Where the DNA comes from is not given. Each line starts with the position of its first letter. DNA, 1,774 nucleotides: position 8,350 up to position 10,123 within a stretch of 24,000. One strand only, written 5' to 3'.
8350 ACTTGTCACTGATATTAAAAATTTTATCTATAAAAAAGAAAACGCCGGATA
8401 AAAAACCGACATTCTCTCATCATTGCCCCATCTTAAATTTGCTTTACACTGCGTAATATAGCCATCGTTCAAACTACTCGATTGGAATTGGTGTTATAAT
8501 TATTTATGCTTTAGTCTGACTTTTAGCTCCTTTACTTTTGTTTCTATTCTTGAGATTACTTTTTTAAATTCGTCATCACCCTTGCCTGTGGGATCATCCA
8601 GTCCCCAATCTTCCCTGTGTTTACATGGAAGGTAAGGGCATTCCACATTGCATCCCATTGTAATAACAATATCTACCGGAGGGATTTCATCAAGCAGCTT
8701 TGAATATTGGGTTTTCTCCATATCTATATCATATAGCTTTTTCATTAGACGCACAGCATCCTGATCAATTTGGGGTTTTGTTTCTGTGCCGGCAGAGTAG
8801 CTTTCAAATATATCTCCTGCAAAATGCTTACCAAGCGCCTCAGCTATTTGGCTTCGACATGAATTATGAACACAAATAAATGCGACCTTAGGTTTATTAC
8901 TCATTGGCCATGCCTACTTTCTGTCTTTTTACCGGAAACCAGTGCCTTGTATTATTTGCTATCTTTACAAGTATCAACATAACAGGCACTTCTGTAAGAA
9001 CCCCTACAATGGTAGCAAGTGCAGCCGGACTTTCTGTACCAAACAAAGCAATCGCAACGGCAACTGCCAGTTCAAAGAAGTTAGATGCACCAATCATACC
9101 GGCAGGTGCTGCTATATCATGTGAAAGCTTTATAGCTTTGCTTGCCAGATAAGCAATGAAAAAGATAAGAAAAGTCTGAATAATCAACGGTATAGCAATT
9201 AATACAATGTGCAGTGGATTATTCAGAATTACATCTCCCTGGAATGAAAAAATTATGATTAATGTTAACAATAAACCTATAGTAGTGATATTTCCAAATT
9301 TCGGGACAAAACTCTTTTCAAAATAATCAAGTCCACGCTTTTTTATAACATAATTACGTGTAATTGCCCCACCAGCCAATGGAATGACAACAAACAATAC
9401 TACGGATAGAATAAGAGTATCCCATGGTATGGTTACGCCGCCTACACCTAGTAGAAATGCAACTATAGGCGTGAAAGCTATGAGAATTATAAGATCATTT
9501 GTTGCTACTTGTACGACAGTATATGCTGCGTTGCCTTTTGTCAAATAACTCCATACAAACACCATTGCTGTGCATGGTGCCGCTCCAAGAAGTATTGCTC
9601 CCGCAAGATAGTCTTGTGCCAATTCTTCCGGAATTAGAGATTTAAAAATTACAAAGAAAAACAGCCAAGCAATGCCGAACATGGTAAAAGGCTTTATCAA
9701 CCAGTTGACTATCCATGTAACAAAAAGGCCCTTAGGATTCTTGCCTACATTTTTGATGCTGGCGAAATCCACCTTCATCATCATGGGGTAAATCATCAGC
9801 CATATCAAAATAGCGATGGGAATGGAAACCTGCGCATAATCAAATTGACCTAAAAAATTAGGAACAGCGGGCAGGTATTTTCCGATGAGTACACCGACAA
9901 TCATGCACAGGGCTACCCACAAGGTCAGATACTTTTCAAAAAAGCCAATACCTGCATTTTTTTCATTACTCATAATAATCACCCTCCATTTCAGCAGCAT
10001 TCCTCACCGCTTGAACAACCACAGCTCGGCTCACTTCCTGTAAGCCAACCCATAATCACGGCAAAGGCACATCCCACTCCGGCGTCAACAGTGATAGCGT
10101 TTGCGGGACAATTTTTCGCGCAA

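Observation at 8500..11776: hgcAB is nested inside an arsenic-resistance operon: arsR-hgcA-hgcB-acr3-arsC as one translationally coupled unit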

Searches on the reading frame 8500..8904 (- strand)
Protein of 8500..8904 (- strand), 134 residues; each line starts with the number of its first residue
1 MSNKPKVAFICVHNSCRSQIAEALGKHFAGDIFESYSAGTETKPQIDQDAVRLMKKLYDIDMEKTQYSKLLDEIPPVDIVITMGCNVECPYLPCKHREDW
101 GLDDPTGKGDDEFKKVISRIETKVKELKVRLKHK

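Call 3: search_protein_families(library=pfam, proteins=[window:8500-8904:-])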
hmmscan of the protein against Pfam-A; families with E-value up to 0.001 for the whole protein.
window:8500-8904:- (134 aa): 1 family
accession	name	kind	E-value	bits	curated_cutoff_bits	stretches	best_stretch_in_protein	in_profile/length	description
PF01451.26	LMWPc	-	5e-17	62.9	23.2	1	7-127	1-143/144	Low molecular weight phosphotyrosine protein phosphatase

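Call 4: search_protein_families(library=ncbifam, proteins=[window:8500-8904:-])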
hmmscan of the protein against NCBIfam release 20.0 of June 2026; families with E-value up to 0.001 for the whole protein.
window:8500-8904:- (134 aa): 3 families
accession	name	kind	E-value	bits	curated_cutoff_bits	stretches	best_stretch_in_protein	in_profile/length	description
NF010053.0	PRK13530.1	subfamily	1.3e-24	87.1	215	1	3-129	2-130/133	arsenate reductase (thioredoxin)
TIGR02691.1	arsC_pI258_fam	equivalog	4.9e-20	72.1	174.3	1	8-126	2-128/129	arsenate reductase (thioredoxin)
TIGR02689.1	ars_reduc_gluta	equivalog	6e-17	62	157.6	1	6-127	2-125/126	arsenate reductase, glutathione/glutaredoxin type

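Call 48: search_solved_structures(query=window:8500-8904:-, max_evalue=0.00001, show_alignments=2)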
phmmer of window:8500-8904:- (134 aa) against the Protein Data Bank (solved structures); distinct sequences matched with E-value up to 0.00001: 14.
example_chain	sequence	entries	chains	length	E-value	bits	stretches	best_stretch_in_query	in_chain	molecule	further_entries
3t38_A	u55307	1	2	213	3.5e-22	82.5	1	4-128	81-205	Arsenate Reductase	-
2cd7_A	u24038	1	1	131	1.1e-20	77.6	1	4-130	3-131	PROTEIN ARSC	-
1ljl_A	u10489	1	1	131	3.3e-20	76.1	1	4-130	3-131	arsenate reductase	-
1lju_A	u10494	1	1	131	6.1e-19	72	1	4-130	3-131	arsenate reductase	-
1lk0_A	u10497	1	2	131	6.7e-19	71.8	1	4-130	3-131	arsenate reductase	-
1rxe_A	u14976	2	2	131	7.8e-18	68.4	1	4-130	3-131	Arsenate reductase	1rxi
1jf8_A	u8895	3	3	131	1.5e-17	67.4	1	4-130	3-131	arsenate reductase | Protein arsC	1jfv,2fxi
1jl3_A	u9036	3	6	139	2.8e-15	60.1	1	7-115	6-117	ARSENATE REDUCTASE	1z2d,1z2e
1y1l_A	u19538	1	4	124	3e-13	53.5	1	6-127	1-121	arsenate reductase (arsC)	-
2ipa_B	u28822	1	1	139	8e-13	52.2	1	7-115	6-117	Protein arsC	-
2l17_A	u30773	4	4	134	1.1e-11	48.5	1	3-129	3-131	Arsenate reductase | Glutaredoxin arsenate reductase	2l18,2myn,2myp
2l19_A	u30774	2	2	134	2e-09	41.1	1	3-129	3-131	Arsenate reductase | Glutaredoxin arsenate reductase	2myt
3rh0_A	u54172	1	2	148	2.7e-09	40.7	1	4-127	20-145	ARSENATE REDUCTASE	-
2myu_A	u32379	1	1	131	1.1e-08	38.7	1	6-129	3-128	Glutaredoxin arsenate reductase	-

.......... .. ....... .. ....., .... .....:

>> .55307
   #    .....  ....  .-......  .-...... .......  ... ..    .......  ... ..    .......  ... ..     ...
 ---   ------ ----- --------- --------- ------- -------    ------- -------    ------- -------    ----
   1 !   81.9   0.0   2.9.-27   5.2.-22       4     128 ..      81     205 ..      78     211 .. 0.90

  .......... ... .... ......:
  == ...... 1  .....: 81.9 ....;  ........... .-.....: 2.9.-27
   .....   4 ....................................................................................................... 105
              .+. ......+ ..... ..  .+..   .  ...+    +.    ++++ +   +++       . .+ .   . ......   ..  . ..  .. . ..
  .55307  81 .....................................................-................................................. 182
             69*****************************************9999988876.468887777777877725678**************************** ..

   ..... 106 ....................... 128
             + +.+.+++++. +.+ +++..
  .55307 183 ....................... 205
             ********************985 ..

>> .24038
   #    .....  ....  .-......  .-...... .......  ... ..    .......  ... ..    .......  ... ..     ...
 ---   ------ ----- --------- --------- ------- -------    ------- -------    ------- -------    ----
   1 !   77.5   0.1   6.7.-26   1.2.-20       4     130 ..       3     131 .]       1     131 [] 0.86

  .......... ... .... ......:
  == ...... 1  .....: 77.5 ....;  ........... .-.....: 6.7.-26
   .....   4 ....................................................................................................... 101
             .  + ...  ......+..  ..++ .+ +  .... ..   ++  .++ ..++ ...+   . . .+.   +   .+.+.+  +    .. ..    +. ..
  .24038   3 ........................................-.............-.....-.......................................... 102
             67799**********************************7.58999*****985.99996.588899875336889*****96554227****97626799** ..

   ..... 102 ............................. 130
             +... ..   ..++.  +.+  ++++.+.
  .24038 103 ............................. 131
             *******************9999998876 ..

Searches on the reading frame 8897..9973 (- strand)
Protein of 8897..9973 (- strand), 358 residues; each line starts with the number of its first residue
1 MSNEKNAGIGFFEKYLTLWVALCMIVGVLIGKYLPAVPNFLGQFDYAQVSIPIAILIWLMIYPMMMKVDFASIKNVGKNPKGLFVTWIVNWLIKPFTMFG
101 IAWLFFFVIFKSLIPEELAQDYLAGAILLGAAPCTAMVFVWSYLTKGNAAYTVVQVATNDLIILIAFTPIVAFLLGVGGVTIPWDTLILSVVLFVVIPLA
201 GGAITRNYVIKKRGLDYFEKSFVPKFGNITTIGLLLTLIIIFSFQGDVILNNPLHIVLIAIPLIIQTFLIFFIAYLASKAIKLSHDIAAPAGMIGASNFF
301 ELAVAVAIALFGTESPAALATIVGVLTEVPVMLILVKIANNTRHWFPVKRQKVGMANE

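Call 3: search_protein_families(library=pfam, proteins=[window:8897-9973:-])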
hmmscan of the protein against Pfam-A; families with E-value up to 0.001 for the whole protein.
window:8897-9973:- (358 aa): 2 families
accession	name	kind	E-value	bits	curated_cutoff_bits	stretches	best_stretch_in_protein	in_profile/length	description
PF01758.21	SBF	-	4.1e-42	144.5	24.3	1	54-251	1-190/191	Sodium Bile acid symporter family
PF13593.11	SBF_like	-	3.9e-07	30.1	25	1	19-326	2-295/313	SBF-like CPA transporter family (DUF4137)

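Call 4: search_protein_families(library=ncbifam, proteins=[window:8897-9973:-])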
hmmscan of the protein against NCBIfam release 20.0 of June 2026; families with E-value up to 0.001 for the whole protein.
window:8897-9973:- (358 aa): 2 families
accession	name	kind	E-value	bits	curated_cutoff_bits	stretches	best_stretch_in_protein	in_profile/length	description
TIGR00832.1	acr3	equivalog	7.3e-117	390.3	282.8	1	10-339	2-327/327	ACR3 family arsenite efflux transporter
TIGR00841.1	bass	subfamily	5.4e-13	48.8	326.3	1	37-345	23-314/321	bile acid:sodium symporter family transporter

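Call 52: find_homologous_proteins(query=window:8897-9973:-, max_evalue=1e-30)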
Query window:8897-9973:- (358 aa): 8000 proteins with E <= 1e-30 among 8000 candidates; the best 120 are listed.
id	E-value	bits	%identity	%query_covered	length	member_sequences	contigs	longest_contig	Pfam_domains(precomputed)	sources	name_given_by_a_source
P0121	2.7e-219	746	96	100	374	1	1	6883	PF01758.22,PF13593.12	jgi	jgi:ACR3 family arsenite transporter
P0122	2.3e-215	733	94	100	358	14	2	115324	PF01758.22,PF13593.12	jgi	-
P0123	1.9e-211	720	95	98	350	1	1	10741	PF01758.22,PF13593.12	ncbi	ncbi:MAG: ACR3 family arsenite efflux transporter [Acetivibrionales bacterium]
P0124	5.4e-211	718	95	98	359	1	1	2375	PF01758.22,PF13593.12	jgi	jgi:ACR3 family arsenite transporter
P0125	3.2e-210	716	95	98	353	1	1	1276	PF01758.22,PF13593.12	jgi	jgi:ACR3 family arsenite transporter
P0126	6.3e-209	712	94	98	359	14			PF01758.22,PF13593.12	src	-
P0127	1.1e-208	711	94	98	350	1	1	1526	PF01758.22,PF13593.12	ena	-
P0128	3.2e-208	709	95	97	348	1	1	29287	PF01758.22,PF13593.12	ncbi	ncbi:MAG: ACR3 family arsenite efflux transporter [Bacillota bacterium]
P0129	1.2e-207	707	93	98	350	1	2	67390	PF01758.22,PF13593.12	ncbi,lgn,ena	-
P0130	1.2e-206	704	93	98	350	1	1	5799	PF01758.22,PF13593.12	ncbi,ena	-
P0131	1.4e-206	704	93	98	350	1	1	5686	PF01758.22,PF13593.12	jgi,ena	-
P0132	1.4e-206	704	93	98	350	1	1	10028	PF01758.22,PF13593.12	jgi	-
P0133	2.0e-206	703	91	97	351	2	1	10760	PF01758.22,PF13593.12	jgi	jgi:ACR3 family arsenite transporter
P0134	8.0e-206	701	92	98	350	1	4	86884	PF01758.22,PF13593.12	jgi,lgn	jgi:ACR3 family arsenite transporter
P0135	1.3e-205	701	91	98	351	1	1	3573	PF01758.22,PF13593.12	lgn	-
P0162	3.1e-203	693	91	98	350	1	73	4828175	PF01758.22,PF13593.12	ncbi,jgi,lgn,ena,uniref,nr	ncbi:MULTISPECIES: ACR3 family arsenite efflux transporter [Bacillota]|jgi:ACR3 family arsenite tran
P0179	7.1e-203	692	91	98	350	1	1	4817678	PF01758.22,PF13593.12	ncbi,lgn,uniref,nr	ncbi:ACR3 family arsenite efflux transporter [Ruminiclostridium herbifermentans]|uniref:ACR3 family 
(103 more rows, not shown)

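Call 53: find_encoding_contigs(protein=P0179, flank=4000, max_places=2)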
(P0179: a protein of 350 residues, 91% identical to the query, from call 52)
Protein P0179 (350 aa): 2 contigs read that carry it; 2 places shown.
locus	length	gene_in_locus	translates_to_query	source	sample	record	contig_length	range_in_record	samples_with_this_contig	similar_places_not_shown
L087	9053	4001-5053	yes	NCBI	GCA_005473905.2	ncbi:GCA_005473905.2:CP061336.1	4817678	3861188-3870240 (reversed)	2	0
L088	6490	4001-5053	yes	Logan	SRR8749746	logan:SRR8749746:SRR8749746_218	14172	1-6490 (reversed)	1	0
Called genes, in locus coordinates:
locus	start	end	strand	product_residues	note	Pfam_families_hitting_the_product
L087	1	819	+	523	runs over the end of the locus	PF00239:Resolvase, PF07508:Recombinase, PF13408:Zn_ribbon_recom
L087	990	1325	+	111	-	PF01022:HTH_5, PF12840:HTH_20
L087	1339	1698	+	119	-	PF06953:ArsD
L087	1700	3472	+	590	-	PF01656:CbiA, PF02374:ArsA_ATPase, PF13614:AAA_31, PF13481:AAA_25 (weak), PF01656:CbiA, PF02374:ArsA_ATPase, PF13614:AAA_31, PF02374:ArsA_ATPase, +13 more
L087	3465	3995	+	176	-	PF10865:DUF2703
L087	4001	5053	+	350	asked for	PF13593:SBF_like (weak), PF01758:SBF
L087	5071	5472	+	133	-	PF01451:LMWPc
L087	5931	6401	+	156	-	-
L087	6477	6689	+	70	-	-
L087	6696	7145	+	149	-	PF13408:Zn_ribbon_recom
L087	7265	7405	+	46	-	-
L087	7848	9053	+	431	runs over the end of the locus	-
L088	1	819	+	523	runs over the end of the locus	PF00239:Resolvase, PF07508:Recombinase, PF13408:Zn_ribbon_recom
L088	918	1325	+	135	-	PF01022:HTH_5, PF12840:HTH_20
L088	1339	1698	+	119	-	PF06953:ArsD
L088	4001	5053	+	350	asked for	PF13593:SBF_like (weak), PF01758:SBF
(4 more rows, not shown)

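Call 54: find_encoding_contigs(protein=P0162, flank=4000, max_places=3)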
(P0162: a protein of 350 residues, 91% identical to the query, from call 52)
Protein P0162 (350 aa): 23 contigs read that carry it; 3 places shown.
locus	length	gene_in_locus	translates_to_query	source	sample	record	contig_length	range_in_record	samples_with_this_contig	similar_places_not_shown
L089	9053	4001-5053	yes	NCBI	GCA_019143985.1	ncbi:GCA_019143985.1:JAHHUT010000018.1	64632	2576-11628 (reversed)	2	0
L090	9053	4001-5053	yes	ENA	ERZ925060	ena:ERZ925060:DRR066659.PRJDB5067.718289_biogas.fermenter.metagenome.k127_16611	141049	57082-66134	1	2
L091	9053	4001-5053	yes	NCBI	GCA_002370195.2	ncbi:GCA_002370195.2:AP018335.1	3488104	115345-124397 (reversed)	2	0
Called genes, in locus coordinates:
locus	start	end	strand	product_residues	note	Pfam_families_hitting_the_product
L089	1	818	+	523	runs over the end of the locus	PF00239:Resolvase, PF07508:Recombinase, PF13408:Zn_ribbon_recom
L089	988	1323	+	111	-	PF01022:HTH_5, PF12840:HTH_20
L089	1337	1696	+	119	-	PF06953:ArsD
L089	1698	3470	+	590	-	PF01656:CbiA, PF02374:ArsA_ATPase, PF13614:AAA_31, PF13481:AAA_25 (weak), PF01656:CbiA, PF02374:ArsA_ATPase, PF13614:AAA_31, PF02374:ArsA_ATPase, +12 more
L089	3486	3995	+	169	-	PF10865:DUF2703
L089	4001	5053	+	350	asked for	PF13593:SBF_like (weak), PF01758:SBF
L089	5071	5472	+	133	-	PF01451:LMWPc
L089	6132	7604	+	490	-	PF00069:Pkinase, PF07714:PK_Tyr_Ser-Thr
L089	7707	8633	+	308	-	-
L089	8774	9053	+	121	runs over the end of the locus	-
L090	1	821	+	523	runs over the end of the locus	PF00239:Resolvase, PF07508:Recombinase, PF13408:Zn_ribbon_recom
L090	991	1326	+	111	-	PF01022:HTH_5, PF12840:HTH_20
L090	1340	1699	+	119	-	PF06953:ArsD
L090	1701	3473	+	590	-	PF01656:CbiA, PF02374:ArsA_ATPase, PF13614:AAA_31, PF01656:CbiA, PF02374:ArsA_ATPase, PF10609:ParA (weak), PF13614:AAA_31, PF02374:ArsA_ATPase, +13 more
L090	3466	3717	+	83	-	PF10865:DUF2703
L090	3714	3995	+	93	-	PF10865:DUF2703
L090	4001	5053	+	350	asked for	PF13593:SBF_like (weak), PF01758:SBF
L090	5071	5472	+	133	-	PF01451:LMWPc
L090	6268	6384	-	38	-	-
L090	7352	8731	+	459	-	PF00083:Sugar_tr, PF06609:TRI12, PF07690:MFS_1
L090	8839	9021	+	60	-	-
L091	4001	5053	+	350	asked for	PF13593:SBF_like (weak), PF01758:SBF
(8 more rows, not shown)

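Call 86: find_encoding_contigs(protein=P0122, flank=6000, max_places=2)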
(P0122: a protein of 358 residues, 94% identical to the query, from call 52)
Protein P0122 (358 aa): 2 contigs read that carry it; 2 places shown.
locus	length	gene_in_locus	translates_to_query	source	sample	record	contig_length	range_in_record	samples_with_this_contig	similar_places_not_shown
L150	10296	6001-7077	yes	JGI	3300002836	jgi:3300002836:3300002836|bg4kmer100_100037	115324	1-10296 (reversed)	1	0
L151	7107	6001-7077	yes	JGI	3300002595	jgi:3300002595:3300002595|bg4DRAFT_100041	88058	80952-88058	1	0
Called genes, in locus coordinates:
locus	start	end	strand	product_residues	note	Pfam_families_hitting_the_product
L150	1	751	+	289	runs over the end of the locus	PF04909:Amidohydro_2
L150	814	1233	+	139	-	PF12953:DUF3842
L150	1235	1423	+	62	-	PF10133:CooT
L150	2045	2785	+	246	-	PF00072:Response_reg, PF04397:LytTR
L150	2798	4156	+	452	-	PF14689:SPOB_a, PF02518:HATPase_c, PF14501:HATPase_c_5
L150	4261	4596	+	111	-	PF12840:HTH_20 (weak), PF01022:HTH_5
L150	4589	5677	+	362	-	PF03599:CdhD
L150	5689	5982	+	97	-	PF25160:LdpA_Fe-S-bd (weak), PF00037:Fer4, PF13237:Fer4_10, PF14697:Fer4_21, PF12837:Fer4_6, PF12838:Fer4_7, PF13187:Fer4_9, PF00037:Fer4, +8 more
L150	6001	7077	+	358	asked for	PF13593:SBF_like (weak), PF01758:SBF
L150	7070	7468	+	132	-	PF01451:LMWPc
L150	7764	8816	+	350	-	PF01381:HTH_3, PF12844:HTH_19 (faint), PF13560:HTH_31 (weak)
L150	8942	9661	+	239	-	PF18730:HEPN_Cthe2314 (faint)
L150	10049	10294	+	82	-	?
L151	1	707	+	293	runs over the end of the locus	PF04909:Amidohydro_2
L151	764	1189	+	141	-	PF12953:DUF3842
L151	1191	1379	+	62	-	PF10133:CooT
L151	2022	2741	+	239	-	PF00072:Response_reg, PF04397:LytTR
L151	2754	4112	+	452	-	PF14689:SPOB_a, PF02518:HATPase_c, PF14501:HATPase_c_5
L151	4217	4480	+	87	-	-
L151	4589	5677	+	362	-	PF03599:CdhD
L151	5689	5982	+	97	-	PF25160:LdpA_Fe-S-bd (weak), PF00037:Fer4, PF13237:Fer4_10, PF14697:Fer4_21, PF12837:Fer4_6, PF12838:Fer4_7, PF13187:Fer4_9, PF00037:Fer4, +8 more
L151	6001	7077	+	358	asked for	PF13593:SBF_like (weak), PF01758:SBF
